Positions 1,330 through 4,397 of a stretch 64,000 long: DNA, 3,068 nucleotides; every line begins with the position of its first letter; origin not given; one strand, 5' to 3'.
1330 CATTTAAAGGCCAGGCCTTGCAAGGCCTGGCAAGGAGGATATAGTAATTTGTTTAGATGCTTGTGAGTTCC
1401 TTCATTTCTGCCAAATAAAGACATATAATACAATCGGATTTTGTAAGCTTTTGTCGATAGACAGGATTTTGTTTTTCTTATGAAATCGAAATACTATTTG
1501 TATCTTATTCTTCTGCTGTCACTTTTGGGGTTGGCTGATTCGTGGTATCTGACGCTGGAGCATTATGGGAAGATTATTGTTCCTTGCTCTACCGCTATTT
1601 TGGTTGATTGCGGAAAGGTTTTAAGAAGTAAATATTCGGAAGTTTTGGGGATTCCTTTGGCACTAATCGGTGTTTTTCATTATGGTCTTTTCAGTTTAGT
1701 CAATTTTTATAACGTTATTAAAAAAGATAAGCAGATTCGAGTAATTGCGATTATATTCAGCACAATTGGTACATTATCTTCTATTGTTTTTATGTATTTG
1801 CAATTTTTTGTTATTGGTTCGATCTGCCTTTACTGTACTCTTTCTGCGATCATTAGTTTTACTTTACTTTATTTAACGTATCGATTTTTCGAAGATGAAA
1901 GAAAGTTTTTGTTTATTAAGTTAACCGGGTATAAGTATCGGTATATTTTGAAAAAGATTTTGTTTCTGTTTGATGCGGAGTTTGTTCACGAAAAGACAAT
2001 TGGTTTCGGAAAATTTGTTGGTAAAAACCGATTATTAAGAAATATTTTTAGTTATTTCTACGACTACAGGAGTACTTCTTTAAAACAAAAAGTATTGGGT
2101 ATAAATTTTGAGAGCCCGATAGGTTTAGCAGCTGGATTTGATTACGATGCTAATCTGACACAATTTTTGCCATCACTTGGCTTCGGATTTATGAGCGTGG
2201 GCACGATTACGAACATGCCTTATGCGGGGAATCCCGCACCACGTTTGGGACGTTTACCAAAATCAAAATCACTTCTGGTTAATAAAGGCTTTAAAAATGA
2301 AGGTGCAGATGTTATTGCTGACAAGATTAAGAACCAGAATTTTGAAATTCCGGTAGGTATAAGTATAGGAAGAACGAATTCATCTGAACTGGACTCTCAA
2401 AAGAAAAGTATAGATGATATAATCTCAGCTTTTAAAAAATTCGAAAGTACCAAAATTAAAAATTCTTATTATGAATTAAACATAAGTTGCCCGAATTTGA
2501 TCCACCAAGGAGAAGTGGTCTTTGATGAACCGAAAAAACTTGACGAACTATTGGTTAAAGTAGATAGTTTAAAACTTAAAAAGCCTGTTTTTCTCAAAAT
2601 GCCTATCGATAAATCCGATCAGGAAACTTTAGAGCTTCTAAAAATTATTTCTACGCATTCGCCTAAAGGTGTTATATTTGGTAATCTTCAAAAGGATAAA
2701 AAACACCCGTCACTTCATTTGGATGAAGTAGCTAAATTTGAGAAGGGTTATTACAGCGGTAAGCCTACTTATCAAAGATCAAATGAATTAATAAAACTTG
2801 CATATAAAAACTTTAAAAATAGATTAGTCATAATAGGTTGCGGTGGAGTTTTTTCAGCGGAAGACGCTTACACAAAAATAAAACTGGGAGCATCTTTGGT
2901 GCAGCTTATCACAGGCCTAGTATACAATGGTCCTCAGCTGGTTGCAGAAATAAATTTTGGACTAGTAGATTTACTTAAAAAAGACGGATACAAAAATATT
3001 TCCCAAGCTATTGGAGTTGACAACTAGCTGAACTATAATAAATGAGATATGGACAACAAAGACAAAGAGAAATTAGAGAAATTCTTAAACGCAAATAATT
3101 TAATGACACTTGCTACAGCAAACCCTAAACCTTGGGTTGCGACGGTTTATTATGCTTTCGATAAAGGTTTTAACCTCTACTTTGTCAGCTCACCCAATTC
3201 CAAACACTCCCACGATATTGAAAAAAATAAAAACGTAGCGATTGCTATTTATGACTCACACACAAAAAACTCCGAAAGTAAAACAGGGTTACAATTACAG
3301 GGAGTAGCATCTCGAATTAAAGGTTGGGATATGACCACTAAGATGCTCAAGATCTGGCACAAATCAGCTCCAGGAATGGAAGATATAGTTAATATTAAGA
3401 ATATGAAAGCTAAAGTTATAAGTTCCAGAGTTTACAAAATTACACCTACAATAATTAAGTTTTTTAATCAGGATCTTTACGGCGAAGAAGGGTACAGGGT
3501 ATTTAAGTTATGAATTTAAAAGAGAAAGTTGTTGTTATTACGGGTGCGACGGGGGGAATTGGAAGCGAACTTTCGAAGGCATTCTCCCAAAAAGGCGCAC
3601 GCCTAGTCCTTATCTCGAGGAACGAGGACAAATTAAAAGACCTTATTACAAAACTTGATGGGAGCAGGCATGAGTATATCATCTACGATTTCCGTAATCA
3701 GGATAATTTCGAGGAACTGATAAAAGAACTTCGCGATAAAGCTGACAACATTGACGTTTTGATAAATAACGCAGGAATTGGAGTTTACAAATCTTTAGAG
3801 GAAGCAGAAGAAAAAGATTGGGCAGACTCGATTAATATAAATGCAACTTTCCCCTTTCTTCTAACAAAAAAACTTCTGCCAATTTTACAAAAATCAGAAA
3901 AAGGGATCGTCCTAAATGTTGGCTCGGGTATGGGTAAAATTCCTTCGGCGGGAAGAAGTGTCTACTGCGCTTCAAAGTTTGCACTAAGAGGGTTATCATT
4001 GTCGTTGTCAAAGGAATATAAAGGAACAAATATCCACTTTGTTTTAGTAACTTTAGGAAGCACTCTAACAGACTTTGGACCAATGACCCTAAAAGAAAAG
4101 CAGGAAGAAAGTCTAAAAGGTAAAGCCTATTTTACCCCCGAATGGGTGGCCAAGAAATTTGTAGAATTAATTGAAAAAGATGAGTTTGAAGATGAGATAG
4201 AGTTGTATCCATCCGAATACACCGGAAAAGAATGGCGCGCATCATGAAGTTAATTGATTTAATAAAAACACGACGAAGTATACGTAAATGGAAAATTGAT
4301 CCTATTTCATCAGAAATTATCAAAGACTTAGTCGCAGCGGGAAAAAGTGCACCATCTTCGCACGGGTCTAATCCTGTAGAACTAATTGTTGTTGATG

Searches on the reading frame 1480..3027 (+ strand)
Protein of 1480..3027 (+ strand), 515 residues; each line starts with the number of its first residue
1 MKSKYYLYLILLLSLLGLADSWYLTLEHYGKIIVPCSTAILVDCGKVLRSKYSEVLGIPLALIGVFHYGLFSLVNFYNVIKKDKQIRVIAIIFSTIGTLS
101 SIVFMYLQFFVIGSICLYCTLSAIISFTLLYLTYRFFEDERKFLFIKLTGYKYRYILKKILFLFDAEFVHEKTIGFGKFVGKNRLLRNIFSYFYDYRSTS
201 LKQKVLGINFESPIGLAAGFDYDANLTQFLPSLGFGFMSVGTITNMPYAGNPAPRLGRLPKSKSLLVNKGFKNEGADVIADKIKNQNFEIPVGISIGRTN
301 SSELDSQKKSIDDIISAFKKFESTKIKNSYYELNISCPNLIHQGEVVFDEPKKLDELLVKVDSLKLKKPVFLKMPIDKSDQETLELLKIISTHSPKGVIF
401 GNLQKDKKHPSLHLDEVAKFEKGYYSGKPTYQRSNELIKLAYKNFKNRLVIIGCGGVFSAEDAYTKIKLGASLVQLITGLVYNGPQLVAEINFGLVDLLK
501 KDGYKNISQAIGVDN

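Call 38: search_protein_families(library=pfam, proteins=[window:1480-3027:+])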
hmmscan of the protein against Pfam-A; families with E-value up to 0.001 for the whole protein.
window:1480-3027:+ (515 aa): 2 families
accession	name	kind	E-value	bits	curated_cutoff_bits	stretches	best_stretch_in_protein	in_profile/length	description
PF01180.27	DHO_dh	-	6.9e-53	180.2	27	1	201-498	2-290/291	Dihydroorotate dehydrogenase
PF07884.19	VKOR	-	4.8e-27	95.2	27.5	1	9-133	2-133/134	Vitamin K epoxide reductase family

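Call 59: find_encoding_contigs(protein=window:1480-3027:+, flank=10000, max_places=1)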
Protein window:1480-3027:+ (515 aa): 24 contigs read that carry it; 1 place shown.
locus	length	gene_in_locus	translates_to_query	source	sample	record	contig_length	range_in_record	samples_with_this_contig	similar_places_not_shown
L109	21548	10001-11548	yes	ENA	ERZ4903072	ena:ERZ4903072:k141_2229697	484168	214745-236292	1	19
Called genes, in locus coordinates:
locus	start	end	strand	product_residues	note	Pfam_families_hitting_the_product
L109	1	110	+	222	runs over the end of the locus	PF02834:LigT_PEase (faint), PF13563:2_5_RNA_ligase2 (weak), PF06299:DUF1045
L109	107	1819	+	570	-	PF13231:PMT_2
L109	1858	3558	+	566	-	PF02366:PMT (weak), PF13231:PMT_2 (weak)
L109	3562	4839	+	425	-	PF00070:Pyr_redox (faint), PF00890:FAD_binding_2 (weak), PF01266:DAO, PF01593:Amino_oxidase, PF07992:Pyr_redox_2 (weak), PF12831:FAD_oxidored (weak), PF13450:NAD_binding_8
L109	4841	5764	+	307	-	PF00535:Glycos_transf_2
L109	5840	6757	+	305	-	PF02558:ApbA, PF08546:ApbA_C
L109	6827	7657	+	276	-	PF00389:2-Hacid_dh, PF02826:2-Hacid_dh_C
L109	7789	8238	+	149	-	PF13302:Acetyltransf_3, PF00583:Acetyltransf_1, PF13673:Acetyltransf_10 (weak), PF13508:Acetyltransf_7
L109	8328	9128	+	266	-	-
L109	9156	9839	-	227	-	PF01797:Y1_Tnp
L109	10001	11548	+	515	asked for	PF07884:VKOR, PF01180:DHO_dh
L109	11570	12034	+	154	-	PF01243:PNPOx_N, PF12900:Pyridox_ox_2 (weak)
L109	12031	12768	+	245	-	PF00106:adh_short, PF01370:Epimerase (weak), PF02719:Polysacc_synt_2 (weak), PF08659:KR, PF13561:adh_short_C2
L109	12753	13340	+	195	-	PF14512:TM1586_NiRdase (faint), PF00881:Nitroreductase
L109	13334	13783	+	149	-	PF00383:dCMP_cyt_deam_1, PF14437:MafB19-deam, PF14439:Bd3614-deam (weak)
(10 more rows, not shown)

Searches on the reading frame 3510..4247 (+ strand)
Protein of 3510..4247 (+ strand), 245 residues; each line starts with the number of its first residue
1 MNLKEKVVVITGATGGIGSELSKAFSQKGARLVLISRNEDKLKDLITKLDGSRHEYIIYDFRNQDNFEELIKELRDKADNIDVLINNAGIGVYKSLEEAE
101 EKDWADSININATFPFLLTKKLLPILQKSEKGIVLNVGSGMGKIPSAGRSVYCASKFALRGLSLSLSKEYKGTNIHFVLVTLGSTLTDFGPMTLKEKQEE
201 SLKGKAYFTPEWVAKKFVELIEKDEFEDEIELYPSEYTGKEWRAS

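Call 38: search_protein_families(library=pfam, proteins=[window:3510-4247:+])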
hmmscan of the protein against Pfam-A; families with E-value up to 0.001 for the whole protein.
window:3510-4247:+ (245 aa): 9 families
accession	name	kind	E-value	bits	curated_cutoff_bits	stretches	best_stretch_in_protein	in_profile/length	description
PF00106.31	adh_short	-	7.6e-48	163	26.6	1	6-190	1-187/195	short chain dehydrogenase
PF13561.12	adh_short_C2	-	5.9e-28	98.5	27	1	12-194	1-185/236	Enoyl-(Acyl carrier protein) reductase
PF08659.16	KR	-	1e-12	48.8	22.6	1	8-163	3-160/180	KR domain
PF01370.27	Epimerase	-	1.2e-07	31.9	20.9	1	8-112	1-96/240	NAD dependent epimerase/dehydratase family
PF02719.21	Polysacc_synt_2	-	4.1e-06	26.6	20.2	1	8-74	1-76/293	Polysaccharide biosynthesis protein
PF13460.12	NAD_binding_10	-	7.1e-05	23.2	27.2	1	12-72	1-59/184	NAD(P)H-binding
PF04321.23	RmlD_sub_bind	-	7.9e-05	22.3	27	1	8-116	3-83/287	RmlD substrate binding domain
PF03435.24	Sacchrp_dh_NADP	-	0.00013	22.8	25.1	1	8-86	1-74/129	Saccharopine dehydrogenase NADP binding domain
PF16363.11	GDP_Man_Dehyd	-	0.00049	20.1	27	0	10-75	2-75/332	GDP-mannose 4,6 dehydratase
